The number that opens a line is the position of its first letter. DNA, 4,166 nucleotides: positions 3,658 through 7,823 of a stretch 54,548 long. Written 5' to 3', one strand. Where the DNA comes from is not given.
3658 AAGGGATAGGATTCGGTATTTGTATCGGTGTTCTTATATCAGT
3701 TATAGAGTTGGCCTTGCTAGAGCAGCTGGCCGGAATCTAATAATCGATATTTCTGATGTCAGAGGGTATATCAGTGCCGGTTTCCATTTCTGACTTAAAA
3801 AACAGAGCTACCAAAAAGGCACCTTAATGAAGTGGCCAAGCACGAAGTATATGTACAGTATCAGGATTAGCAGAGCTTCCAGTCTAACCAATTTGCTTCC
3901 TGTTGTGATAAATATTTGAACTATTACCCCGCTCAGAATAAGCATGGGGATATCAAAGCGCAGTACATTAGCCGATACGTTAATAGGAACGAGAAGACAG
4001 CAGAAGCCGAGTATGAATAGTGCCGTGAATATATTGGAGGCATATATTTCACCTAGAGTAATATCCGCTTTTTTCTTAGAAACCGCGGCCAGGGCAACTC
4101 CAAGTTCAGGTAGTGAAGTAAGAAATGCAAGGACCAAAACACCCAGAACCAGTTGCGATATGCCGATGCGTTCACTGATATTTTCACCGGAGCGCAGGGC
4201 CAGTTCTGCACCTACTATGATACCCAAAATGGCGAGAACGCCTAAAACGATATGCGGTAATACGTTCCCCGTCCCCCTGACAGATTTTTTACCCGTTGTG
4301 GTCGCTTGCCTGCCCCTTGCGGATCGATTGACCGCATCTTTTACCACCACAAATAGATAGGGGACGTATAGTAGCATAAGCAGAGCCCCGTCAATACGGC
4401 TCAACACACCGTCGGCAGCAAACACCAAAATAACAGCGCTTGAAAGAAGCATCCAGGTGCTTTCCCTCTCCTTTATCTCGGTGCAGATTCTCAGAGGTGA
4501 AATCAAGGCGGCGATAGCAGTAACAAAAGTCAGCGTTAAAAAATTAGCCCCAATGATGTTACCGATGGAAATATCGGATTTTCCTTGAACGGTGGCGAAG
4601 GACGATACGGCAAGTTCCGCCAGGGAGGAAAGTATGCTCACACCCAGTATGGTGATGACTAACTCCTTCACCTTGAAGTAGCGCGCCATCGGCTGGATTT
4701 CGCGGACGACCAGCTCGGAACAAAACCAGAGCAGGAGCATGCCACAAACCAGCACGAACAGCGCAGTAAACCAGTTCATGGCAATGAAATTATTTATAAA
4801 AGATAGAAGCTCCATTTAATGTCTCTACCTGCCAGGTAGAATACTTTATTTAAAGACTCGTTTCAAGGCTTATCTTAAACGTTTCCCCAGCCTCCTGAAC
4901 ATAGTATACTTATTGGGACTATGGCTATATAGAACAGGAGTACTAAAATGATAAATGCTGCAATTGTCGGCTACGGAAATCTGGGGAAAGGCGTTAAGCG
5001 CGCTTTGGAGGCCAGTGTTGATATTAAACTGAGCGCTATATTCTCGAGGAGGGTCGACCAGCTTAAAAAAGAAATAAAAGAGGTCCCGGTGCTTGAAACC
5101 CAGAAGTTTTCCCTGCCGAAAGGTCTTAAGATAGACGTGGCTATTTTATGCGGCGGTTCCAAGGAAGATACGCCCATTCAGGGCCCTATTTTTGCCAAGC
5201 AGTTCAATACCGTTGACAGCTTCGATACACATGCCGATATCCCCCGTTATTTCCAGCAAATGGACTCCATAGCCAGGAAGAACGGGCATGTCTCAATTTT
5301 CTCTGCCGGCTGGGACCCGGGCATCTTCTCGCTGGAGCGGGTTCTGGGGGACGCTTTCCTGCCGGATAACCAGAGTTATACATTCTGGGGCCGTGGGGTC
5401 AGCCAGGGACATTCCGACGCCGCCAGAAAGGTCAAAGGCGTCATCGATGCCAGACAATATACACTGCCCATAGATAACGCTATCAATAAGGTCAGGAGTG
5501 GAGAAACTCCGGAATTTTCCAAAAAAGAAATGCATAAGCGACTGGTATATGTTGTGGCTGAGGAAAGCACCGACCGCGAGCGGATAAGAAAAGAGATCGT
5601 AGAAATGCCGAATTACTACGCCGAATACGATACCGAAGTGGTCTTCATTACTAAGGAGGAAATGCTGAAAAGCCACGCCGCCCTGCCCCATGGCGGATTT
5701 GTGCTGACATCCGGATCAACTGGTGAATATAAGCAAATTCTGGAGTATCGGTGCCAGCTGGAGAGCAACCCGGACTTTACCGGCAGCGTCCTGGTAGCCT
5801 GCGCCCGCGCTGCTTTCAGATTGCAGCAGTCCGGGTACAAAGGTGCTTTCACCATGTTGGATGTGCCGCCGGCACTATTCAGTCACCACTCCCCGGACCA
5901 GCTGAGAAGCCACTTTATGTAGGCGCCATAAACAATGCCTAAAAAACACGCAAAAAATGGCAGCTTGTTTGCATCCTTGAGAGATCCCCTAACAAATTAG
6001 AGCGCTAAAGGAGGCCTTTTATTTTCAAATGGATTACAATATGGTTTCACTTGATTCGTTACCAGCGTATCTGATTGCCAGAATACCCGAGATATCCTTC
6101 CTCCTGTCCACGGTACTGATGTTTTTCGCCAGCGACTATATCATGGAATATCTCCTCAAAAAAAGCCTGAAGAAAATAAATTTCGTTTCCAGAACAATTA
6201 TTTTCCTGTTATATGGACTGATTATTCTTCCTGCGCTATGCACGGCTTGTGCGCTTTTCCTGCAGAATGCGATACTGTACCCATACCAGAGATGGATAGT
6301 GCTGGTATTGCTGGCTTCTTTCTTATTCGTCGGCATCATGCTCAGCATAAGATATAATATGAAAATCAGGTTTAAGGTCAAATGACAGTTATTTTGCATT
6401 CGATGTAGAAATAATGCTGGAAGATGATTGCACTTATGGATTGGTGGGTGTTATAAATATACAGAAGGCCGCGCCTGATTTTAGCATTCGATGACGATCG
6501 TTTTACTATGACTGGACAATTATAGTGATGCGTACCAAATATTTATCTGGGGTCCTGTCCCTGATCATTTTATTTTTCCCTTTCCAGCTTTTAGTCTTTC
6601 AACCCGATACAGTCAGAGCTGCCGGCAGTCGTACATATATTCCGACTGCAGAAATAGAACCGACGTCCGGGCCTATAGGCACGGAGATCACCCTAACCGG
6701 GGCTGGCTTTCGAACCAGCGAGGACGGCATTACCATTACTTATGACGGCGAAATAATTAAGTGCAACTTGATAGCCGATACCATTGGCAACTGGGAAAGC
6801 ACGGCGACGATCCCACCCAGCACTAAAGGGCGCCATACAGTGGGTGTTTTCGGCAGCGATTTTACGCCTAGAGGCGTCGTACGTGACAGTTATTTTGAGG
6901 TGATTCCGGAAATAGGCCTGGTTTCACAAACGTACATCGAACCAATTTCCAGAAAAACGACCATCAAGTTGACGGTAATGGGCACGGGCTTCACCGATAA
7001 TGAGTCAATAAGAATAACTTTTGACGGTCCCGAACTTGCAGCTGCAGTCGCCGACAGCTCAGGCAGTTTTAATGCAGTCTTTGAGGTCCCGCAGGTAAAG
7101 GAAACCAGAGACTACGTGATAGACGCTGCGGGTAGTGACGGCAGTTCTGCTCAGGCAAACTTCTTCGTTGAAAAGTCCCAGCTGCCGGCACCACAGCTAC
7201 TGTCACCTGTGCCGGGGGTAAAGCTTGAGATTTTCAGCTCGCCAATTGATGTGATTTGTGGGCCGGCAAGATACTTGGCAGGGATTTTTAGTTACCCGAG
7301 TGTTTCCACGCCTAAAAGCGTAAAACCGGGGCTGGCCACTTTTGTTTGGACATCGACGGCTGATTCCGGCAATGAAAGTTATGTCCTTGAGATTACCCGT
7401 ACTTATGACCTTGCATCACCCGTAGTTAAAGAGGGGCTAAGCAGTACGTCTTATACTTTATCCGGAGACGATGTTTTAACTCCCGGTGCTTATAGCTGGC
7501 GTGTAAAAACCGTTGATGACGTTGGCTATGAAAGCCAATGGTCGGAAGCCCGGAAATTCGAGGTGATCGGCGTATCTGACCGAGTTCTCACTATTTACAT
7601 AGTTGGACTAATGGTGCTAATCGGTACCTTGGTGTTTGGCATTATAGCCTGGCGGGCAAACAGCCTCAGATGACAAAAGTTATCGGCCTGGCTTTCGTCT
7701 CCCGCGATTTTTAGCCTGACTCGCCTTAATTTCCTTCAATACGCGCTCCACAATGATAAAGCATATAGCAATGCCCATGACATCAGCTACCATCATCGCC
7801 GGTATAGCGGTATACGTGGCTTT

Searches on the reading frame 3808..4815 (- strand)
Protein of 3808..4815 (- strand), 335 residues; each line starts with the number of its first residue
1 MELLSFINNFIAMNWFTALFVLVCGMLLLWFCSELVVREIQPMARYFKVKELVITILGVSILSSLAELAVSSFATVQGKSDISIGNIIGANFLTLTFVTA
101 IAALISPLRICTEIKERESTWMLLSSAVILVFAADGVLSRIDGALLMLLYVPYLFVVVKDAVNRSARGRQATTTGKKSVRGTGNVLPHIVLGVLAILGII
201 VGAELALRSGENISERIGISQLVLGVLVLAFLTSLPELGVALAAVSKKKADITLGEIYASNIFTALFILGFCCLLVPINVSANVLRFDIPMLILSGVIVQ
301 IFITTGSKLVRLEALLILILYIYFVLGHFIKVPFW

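Call 43: search_protein_families(library=pfam, proteins=[window:3808-4815:-], max_evalue=0.00001)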
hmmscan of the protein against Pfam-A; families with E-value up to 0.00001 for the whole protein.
window:3808-4815:- (335 aa): 1 family
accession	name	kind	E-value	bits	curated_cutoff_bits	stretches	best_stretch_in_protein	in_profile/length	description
PF01699.29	Na_Ca_ex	-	4.4e-48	163.5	24.9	2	189-326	3-147/151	Sodium/calcium exchanger protein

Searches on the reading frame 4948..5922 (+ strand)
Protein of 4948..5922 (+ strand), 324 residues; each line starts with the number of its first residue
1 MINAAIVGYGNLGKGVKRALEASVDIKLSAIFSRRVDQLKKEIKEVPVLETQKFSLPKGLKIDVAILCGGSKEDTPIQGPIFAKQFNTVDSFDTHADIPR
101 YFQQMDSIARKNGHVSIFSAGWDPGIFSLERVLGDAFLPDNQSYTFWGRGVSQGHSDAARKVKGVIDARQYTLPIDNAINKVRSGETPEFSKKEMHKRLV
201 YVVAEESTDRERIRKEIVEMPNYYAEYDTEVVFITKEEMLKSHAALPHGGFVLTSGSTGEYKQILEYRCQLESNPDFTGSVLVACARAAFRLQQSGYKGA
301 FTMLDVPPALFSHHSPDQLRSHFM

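Call 43: search_protein_families(library=pfam, proteins=[window:4948-5922:+], max_evalue=0.00001)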
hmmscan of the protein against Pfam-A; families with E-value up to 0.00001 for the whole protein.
window:4948-5922:+ (324 aa): 1 family
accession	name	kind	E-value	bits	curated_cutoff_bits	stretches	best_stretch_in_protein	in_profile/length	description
PF16654.10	DAPDH_C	-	1.2e-66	223.8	30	1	121-273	1-154/154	Diaminopimelic acid dehydrogenase C-terminal domain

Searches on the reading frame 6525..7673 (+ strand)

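Call 43: search_protein_families(library=pfam, proteins=[window:6525-7673:+], max_evalue=0.00001)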
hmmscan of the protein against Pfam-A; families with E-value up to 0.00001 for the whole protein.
window:6525-7673:+ (382 aa): 1 family
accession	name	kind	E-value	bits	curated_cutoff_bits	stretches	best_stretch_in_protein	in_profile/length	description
PF01833.30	TIG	-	9.5e-13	48.4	20.9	1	43-112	5-72/84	IPT/TIG domain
